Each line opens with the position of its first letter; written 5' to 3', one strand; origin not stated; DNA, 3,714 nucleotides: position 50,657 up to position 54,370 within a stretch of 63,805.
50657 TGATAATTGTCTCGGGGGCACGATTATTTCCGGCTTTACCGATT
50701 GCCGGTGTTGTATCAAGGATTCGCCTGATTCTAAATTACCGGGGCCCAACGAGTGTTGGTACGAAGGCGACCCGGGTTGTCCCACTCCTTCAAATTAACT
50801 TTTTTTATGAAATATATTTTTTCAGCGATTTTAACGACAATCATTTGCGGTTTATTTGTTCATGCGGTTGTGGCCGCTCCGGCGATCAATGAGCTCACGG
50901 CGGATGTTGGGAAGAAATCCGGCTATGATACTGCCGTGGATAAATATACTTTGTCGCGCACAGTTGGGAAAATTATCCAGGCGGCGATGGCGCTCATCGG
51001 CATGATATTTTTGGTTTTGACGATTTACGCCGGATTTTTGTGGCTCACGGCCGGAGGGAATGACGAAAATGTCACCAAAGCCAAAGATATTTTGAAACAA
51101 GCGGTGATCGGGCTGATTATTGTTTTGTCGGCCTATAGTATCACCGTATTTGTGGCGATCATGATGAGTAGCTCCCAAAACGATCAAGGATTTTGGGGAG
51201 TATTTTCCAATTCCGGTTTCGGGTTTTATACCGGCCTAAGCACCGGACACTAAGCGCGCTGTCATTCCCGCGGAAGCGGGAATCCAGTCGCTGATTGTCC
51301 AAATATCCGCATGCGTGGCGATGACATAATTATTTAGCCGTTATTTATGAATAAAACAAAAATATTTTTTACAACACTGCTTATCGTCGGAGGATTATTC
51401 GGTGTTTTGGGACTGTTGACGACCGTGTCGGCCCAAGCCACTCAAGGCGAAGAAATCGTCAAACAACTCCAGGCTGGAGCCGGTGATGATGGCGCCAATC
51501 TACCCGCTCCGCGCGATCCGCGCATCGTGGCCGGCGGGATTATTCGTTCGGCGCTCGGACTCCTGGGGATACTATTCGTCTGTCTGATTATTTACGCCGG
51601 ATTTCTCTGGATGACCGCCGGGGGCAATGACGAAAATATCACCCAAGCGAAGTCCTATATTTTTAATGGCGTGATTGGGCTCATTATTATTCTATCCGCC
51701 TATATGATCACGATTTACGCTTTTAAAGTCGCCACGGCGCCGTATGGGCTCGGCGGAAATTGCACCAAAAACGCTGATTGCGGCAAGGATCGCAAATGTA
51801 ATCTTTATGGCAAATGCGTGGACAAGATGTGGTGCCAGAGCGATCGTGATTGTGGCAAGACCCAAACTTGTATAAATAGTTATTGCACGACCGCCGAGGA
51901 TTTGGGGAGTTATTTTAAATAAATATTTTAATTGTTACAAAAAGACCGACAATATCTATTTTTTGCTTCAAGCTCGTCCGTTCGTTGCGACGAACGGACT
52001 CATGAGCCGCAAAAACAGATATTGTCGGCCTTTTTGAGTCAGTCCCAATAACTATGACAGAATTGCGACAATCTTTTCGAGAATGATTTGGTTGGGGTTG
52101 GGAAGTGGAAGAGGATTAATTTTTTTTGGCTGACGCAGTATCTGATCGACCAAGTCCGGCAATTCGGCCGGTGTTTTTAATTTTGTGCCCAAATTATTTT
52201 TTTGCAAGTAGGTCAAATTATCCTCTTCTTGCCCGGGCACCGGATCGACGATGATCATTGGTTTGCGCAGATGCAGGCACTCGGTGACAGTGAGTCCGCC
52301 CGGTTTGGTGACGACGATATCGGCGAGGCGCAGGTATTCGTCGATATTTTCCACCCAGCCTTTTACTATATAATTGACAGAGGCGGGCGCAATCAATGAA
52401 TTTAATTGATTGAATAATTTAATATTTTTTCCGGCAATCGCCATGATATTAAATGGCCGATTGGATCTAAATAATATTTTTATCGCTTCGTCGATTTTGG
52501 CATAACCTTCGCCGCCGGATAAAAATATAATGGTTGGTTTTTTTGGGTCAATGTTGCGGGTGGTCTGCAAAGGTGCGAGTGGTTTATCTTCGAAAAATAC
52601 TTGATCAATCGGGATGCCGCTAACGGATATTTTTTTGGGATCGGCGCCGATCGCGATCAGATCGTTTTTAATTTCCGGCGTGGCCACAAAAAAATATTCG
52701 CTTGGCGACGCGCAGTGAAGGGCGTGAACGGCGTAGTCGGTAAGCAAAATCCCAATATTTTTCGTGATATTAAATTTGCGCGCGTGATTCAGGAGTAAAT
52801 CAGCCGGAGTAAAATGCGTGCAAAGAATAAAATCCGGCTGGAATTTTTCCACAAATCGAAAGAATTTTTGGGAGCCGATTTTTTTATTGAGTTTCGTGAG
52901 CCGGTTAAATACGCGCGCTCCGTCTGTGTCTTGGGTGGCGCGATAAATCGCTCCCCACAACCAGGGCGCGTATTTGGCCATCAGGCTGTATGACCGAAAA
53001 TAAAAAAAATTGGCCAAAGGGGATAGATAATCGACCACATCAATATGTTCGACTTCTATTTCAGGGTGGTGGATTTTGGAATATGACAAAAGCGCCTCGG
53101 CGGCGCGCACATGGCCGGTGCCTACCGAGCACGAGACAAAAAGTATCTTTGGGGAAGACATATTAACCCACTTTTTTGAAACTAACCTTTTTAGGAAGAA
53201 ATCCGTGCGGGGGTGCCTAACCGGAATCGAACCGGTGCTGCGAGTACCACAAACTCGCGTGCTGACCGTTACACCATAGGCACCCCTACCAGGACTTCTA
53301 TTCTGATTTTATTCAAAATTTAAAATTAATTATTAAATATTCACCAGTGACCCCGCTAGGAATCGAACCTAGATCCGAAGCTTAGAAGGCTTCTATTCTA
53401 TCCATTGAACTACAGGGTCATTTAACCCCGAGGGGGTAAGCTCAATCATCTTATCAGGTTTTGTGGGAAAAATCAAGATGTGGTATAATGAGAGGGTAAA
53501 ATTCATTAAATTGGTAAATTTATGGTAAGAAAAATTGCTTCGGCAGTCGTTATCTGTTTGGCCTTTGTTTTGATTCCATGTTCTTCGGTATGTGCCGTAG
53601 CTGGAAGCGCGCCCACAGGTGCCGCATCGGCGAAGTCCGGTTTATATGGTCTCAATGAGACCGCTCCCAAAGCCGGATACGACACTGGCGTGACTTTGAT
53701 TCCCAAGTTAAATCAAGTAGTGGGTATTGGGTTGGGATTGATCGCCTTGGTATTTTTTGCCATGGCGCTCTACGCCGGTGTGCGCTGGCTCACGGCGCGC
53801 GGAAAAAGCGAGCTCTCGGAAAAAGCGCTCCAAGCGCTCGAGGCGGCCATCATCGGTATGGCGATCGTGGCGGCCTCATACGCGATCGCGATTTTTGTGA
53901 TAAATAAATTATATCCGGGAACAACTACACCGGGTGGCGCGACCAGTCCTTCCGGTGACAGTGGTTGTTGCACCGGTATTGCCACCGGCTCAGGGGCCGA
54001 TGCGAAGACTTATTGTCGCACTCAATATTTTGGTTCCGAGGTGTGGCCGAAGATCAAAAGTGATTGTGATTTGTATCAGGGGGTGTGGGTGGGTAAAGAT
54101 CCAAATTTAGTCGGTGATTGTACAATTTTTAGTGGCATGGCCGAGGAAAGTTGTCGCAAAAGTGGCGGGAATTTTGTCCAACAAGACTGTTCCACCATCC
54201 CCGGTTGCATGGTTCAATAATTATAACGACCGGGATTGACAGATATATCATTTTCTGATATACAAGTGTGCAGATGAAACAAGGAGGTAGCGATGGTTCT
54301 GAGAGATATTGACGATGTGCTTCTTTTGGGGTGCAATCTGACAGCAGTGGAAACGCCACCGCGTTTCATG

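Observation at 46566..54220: Array of 11 paralogous VirB2/TrbC-like two-helix 'pilin' genes with no T4SS machinery in sight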

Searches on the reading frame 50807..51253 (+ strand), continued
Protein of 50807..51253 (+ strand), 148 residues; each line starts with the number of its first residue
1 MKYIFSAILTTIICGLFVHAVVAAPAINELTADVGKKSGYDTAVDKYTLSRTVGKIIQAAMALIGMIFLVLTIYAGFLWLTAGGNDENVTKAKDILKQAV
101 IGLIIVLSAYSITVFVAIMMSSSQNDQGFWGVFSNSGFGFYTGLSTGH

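Call 53: find_encoding_contigs(protein=P0063, flank=10000, max_places=2)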
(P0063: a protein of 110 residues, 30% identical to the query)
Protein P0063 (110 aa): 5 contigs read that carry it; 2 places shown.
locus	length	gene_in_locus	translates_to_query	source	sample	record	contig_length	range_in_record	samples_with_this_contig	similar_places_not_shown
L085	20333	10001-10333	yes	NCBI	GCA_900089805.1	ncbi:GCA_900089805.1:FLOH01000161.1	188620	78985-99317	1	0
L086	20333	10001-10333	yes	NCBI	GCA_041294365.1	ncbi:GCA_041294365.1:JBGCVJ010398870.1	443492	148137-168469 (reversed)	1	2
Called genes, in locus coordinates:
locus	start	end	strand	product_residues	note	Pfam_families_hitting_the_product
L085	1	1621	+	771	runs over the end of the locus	PF13491:FtsK_4TM, PF17854:FtsK_alpha, PF01580:FtsK_SpoIIIE, PF09397:FtsK_gamma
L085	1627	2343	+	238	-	PF13413:HTH_25, PF09136:Glucodextran_B (weak)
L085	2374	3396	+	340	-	PF00154:RecA_N, PF08423:Rad51, PF06745:ATPase (weak), PF01637:ATPase_2 (weak), PF27531:MT3502_N (weak), PF02283:CobU (weak), PF21096:RecA_C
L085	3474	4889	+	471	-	PF01943:Polysacc_synt, PF13440:Polysacc_synt_3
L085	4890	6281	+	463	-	PF04932:Wzy_C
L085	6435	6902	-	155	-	PF08534:Redoxin, PF00578:AhpC-TSA, PF13911:AhpC-TSA_2 (weak)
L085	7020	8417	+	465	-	PF01547:SBP_bac_1, PF13416:SBP_bac_8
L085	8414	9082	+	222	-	PF18895:T4SS_pilin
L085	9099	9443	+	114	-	PF04956:TrbC, PF18895:T4SS_pilin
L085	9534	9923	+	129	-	PF18895:T4SS_pilin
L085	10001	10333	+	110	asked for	PF04956:TrbC (weak), PF18895:T4SS_pilin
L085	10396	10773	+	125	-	PF18895:T4SS_pilin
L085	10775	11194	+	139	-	PF18895:T4SS_pilin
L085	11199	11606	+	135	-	PF18895:T4SS_pilin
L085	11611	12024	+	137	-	PF18895:T4SS_pilin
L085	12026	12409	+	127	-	PF04956:TrbC (faint), PF18895:T4SS_pilin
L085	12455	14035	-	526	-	-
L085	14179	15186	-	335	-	PF01380:SIS (faint), PF10432:bact-PGI_C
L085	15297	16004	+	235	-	PF20772:TACO1_YebC_N, PF01709:Transcrip_reg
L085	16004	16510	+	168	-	PF02075:RuvC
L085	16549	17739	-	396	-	PF00579:tRNA-synt_1b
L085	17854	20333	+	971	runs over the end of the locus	PF00912:Transgly, PF00905:Transpeptidase, PF17957:Big_7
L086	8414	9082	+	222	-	PF18895:T4SS_pilin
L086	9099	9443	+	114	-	PF04956:TrbC, PF18895:T4SS_pilin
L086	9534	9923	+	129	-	PF18895:T4SS_pilin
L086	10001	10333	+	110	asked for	PF04956:TrbC (weak), PF18895:T4SS_pilin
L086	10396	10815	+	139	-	PF18895:T4SS_pilin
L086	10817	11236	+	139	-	PF18895:T4SS_pilin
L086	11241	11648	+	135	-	PF18895:T4SS_pilin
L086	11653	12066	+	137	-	PF18895:T4SS_pilin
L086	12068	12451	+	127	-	PF04956:TrbC (weak), PF18895:T4SS_pilin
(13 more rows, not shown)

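Call 72: search_protein_families(library=pfam, proteins=[L085:8414-9082:+, L085:9099-9443:+, L085:9534-9923:+, L085:10001-10333:+, L085:10396-10773:+, L085:10775-11194:+, L085:11199-11606:+, L085:11611-12024:+, L085:12026-12409:+], max_evalue=0.01)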
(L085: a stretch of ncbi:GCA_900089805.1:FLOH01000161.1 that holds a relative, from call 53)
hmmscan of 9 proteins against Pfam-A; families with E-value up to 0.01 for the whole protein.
L085:8414-9082:+ (222 aa): 2 families
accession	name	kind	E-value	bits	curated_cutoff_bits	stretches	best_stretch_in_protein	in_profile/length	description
PF18895.5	T4SS_pilin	-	9.3e-12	45.3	26.6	1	71-130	12-70/71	Type IV secretion system pilin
PF10320.15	7TM_GPCR_Srsx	-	0.0056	16.6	24.1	1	72-133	147-208/257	Serpentine type 7TM GPCR chemoreceptor Srsx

L085:9099-9443:+ (114 aa): 3 families
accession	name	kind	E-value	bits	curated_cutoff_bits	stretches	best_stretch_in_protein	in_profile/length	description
PF18895.5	T4SS_pilin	-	6.3e-10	39.4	26.6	1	37-107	2-71/71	Type IV secretion system pilin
PF04956.18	TrbC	-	2.2e-09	37.9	27.9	1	4-106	9-97/98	TrbC/VIRB2 pilin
PF06736.16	TMEM175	-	0.0019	19.1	25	1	12-99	10-85/88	Endosomal/lysosomal potassium channel TMEM175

L085:9534-9923:+ (129 aa): 2 families
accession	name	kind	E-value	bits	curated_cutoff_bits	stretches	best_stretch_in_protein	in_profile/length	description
PF18895.5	T4SS_pilin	-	1e-09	38.8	26.6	1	52-118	5-70/71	Type IV secretion system pilin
PF04956.18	TrbC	-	0.00028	21.5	27.9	1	14-117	19-96/98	TrbC/VIRB2 pilin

L085:10001-10333:+ (110 aa): 2 families
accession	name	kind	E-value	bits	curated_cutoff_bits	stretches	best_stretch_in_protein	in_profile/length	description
PF18895.5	T4SS_pilin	-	4e-10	40.1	26.6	1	31-100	3-71/71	Type IV secretion system pilin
PF04956.18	TrbC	-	1.3e-05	25.8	27.9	1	4-99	13-97/98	TrbC/VIRB2 pilin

L085:10396-10773:+ (125 aa): 1 family
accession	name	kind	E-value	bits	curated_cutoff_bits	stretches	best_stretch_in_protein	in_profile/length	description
PF18895.5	T4SS_pilin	-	1.3e-07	32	26.6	1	68-118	22-71/71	Type IV secretion system pilin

L085:10775-11194:+ (139 aa): 3 families
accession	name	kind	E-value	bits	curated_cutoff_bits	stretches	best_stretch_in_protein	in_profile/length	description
PF18895.5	T4SS_pilin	-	4.2e-08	33.6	26.6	1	52-117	4-68/71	Type IV secretion system pilin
PF05296.19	TAS2R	-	0.0028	17.3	22.2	1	3-121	132-253/303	Taste receptor protein (TAS2R)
PF04956.18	TrbC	-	0.0076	16.9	27.9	0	56-117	40-95/98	TrbC/VIRB2 pilin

L085:11199-11606:+ (135 aa): 3 families
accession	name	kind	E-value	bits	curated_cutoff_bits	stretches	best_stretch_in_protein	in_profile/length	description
PF18895.5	T4SS_pilin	-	4.1e-09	36.8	26.6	1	57-121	5-68/71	Type IV secretion system pilin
PF04956.18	TrbC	-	7.4e-05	23.3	27.9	1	49-121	34-95/98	TrbC/VIRB2 pilin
PF01292.26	Ni_hydr_CYTB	-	0.0033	17.7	30.1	1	8-96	48-131/179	Prokaryotic cytochrome b561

L085:11611-12024:+ (137 aa): 2 families
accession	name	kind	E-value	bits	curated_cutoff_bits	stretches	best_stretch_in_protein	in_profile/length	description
PF18895.5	T4SS_pilin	-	4.3e-09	36.7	26.6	1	56-124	3-70/71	Type IV secretion system pilin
PF04956.18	TrbC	-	0.0002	21.9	27.9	1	43-122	34-95/98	TrbC/VIRB2 pilin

L085:12026-12409:+ (127 aa): 3 families
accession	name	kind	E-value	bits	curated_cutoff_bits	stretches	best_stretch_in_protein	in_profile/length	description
PF18895.5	T4SS_pilin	-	1.9e-09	37.9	26.6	1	48-116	2-69/71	Type IV secretion system pilin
PF04956.18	TrbC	-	7.3e-07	29.8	27.9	1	49-115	35-95/98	TrbC/VIRB2 pilin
PF06157.16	DUF973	-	0.0015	18.2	26.4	1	5-114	14-119/309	Protein of unknown function (DUF973)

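Call 78: find_encoding_contigs(protein=P0094, flank=10000, max_places=1)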
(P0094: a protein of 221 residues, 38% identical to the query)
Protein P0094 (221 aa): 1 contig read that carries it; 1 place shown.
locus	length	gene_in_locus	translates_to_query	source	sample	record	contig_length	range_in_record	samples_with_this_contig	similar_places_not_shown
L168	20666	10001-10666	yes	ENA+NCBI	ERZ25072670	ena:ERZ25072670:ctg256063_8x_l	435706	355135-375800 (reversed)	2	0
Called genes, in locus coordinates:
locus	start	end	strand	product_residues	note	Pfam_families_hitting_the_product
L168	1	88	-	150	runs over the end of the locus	-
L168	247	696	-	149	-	PF25109:HAD_PNKP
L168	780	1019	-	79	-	-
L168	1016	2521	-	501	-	PF02518:HATPase_c (weak)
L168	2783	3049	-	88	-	-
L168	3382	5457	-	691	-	PF22745:Nlig-Ia, PF01653:DNA_ligase_aden, PF03120:OB_DNA_ligase, PF03119:DNA_ligase_ZBD, PF14520:HHH_5 (faint), PF00633:HHH (faint), PF12826:HHH_2, PF00533:BRCT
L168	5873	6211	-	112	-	-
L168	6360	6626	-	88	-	-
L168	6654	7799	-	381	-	PF14072:DndB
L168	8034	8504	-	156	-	-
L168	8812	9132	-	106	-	-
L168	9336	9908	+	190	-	-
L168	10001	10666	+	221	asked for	PF18895:T4SS_pilin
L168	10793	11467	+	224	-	PF18895:T4SS_pilin (weak)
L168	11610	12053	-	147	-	-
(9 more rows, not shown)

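Call 79: find_encoding_contigs(protein=P0056, flank=10000, max_places=1)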
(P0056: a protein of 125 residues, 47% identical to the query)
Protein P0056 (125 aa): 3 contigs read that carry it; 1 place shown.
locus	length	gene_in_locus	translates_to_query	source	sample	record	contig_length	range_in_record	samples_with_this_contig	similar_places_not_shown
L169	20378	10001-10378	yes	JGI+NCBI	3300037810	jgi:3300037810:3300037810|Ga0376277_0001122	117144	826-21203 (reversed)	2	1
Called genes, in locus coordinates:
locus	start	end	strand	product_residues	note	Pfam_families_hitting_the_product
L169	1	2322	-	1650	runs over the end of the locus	PF13205:Big_5 (weak), PF01835:MG2, PF07703:A2M_BRD, PF00207:A2M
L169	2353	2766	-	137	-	PF00072:Response_reg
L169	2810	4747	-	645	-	PF00932:LTD, PF00801:PKD, PF18911:PKD_4, PF00932:LTD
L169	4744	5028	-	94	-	PF01272:GreA_GreB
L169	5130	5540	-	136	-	PF00436:SSB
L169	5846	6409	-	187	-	-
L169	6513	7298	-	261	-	-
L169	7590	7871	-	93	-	-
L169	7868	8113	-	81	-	-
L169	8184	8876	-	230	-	-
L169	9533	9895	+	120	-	PF18895:T4SS_pilin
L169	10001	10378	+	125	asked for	PF18895:T4SS_pilin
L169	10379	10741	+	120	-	PF18895:T4SS_pilin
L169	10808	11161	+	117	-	PF18895:T4SS_pilin (weak)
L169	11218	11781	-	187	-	-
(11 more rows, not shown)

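Call 81: search_protein_representatives(alignment_id=A2)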
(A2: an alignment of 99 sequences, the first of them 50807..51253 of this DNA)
Query: 99 sequences, 169 profile positions. Proteins with E-value up to 0.001 (for the whole library): 98378; up to 1e-10: 51755; up to 1e-30: 3291. The best 150 are listed.
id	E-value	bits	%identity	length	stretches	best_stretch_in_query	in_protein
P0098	6.3e-99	345.2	-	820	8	63-131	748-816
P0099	2.8e-83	294.2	-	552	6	9-142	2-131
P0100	1.3e-82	292.0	-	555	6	9-132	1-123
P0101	2.2e-73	262.0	-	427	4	10-138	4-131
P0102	3.4e-71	254.9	-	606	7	61-131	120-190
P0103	8.2e-67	240.6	-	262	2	9-141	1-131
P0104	1.6e-66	239.7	-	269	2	15-151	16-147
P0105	3.8e-66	238.5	-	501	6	59-131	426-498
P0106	1.4e-64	233.4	-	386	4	17-136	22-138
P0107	1.2e-63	230.3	-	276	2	22-141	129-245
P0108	1.2e-63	230.3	-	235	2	9-145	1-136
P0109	2.3e-63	229.4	-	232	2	9-145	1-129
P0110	2.5e-62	226.1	-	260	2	8-146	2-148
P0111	2.9e-62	225.8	-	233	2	6-146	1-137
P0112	9.7e-62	224.1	-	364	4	9-140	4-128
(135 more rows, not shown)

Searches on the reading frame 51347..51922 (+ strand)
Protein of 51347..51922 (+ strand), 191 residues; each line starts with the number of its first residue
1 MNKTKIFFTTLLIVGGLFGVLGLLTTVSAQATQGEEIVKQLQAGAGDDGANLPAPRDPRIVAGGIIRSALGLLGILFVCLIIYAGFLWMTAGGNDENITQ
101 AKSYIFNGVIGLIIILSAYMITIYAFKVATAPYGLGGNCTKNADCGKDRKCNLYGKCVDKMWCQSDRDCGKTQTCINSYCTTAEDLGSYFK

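Call 4: search_protein_families(library=pfam, proteins=[window:51347-51922:+], max_evalue=1)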
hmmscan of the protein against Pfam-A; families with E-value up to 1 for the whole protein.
window:51347-51922:+ (191 aa): 6 families
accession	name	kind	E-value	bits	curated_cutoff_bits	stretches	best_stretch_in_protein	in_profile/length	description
PF18895.5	T4SS_pilin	-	5.3e-07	30.1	26.6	1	69-122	16-68/71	Type IV secretion system pilin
PF23416.1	DUF7107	-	0.029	15.1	24.6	1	138-181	1-47/48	Domain of unknown function (DUF7107)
PF07127.16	Nodulin_late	-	0.042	14.6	30.4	1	118-161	17-52/54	Late nodulin domain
PF07331.16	TctB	-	0.59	10.7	29.1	0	12-128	34-134/137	Tripartite tricarboxylate transporter TctB family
PF04706.18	Dickkopf_N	-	0.79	10.5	25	0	139-181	2-51/51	Dickkopf N-terminal cysteine-rich region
PF21164.2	Dumpy_DPY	-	0.98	9.9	27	1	163-181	4-22/24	Dumpy, DPY module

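Call 5: search_protein_families(library=ncbifam, proteins=[window:51347-51922:+], max_evalue=1)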
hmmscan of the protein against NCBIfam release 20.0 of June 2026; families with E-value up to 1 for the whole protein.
window:51347-51922:+ (191 aa): 3 families
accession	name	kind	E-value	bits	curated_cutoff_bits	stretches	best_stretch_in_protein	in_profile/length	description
NF045849.1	ICE_MMCAP2_0565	equivalog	2.9e-05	23.7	40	1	64-122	15-73/80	Mbov_0395 family pilin-like conjugal transfer protein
NF033218.1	anchor_AmaP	equivalog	0.8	9.4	55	0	65-127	4-71/166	alkaline shock response membrane anchor protein AmaP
NF041043.1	BPSS1780_fam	subfamily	0.92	8.7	90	0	69-129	97-159/247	BPSS1780 family membrane protein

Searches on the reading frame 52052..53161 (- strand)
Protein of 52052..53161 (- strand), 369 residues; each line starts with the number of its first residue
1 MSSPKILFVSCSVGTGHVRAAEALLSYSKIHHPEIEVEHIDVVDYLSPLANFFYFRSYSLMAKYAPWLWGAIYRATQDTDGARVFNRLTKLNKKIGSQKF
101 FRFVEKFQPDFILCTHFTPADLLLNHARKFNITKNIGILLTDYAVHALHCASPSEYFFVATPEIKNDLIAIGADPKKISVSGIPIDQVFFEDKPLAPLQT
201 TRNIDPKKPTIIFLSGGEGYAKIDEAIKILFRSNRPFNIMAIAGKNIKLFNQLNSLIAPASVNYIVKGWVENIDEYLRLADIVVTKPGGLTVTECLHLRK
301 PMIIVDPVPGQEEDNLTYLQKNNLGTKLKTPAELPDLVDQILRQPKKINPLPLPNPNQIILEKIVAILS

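Call 23: search_protein_families(library=pfam, proteins=[window:52052-53161:-], max_evalue=0.1)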
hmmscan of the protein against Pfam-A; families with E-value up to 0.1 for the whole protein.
window:52052-53161:- (369 aa): 6 families
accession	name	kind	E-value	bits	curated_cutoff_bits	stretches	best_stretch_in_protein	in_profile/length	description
PF06925.17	MGDG_synth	-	5.6e-24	85.6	25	1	17-185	1-169/169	Monogalactosyldiacylglycerol (MGDG) synthase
PF04101.22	Glyco_tran_28_C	-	1.5e-08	35.3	22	1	228-329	23-124/166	Glycosyltransferase family 28 C-terminal domain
PF00534.26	Glycos_transf_1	-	1.1e-07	32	26.4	1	203-346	10-160/172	Glycosyl transferases group 1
PF13528.12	Glyco_trans_1_3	-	7e-05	22.6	25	1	277-330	252-306/322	Glycosyl transferase family 1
PF13692.12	Glyco_trans_1_4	-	0.018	15.8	27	1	240-312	36-113/142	Glycosyl transferases group 1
PF02350.25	Epimerase_2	-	0.052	12.8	30.6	0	154-305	123-284/347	UDP-N-acetylglucosamine 2-epimerase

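Call 68: search_protein_families(library=ncbifam, proteins=[window:52052-53161:-], max_evalue=0.01)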
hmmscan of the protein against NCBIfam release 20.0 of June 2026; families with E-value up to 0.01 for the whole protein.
window:52052-53161:- (369 aa): 6 families
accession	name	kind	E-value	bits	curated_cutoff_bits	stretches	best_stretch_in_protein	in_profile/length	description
NF010135.0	PRK13609.1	equivalog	6.1e-48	163.7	500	1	3-349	4-343/388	diglucosyl diacylglycerol synthase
NF010134.0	PRK13608.1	equivalog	3.1e-45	154.9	557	1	4-349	6-343/391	diglucosyl diacylglycerol synthase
TIGR01133.1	murG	equivalog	1.7e-08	33.9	250.25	1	175-341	153-319/353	undecaprenyldiphospho-muramoylpentapeptide beta-N-acetylglucosaminyltransferase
NF009102.0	PRK12446.1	equivalog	3.1e-06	26.3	339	1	204-305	181-278/352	undecaprenyldiphospho-muramoylpentapeptide beta-N-acetylglucosaminyltransferase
NF041548.1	PssE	equivalog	1.2e-05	25.3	120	1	263-343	42-125/146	PssE/Cps14G family polysaccharide biosynthesis glycosyltransferase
TIGR00661.1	MJ1255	subfamily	0.0012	18.2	195.9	1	271-325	239-292/321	MJ1255/VC2487 family glycosyltransferase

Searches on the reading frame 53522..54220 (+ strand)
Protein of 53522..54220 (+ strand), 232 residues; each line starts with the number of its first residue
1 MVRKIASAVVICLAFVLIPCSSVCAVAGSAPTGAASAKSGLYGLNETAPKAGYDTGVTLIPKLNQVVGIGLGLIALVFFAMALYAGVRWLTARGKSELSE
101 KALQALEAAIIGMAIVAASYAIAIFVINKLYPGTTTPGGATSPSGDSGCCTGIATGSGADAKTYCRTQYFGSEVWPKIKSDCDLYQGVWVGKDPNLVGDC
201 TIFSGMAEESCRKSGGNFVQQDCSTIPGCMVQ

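Call 23: search_protein_families(library=pfam, proteins=[window:53522-54220:+], max_evalue=0.1)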
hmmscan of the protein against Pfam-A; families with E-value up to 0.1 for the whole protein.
window:53522-54220:+ (232 aa): 1 family
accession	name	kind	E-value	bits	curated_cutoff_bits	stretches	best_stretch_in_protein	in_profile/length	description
PF18895.5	T4SS_pilin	-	0.00053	20.5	26.6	1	63-122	9-67/71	Type IV secretion system pilin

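Call 68: search_protein_families(library=ncbifam, proteins=[window:53522-54220:+], max_evalue=0.01)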
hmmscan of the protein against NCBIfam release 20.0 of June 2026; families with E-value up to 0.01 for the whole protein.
window:53522-54220:+ (232 aa): 1 family
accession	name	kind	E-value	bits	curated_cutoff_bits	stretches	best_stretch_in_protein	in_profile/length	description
TIGR03340.1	phn_DUF6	hypoth_equivalog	0.0064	16.2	288.15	1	71-129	177-234/281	phosphonate utilization associated putative membrane protein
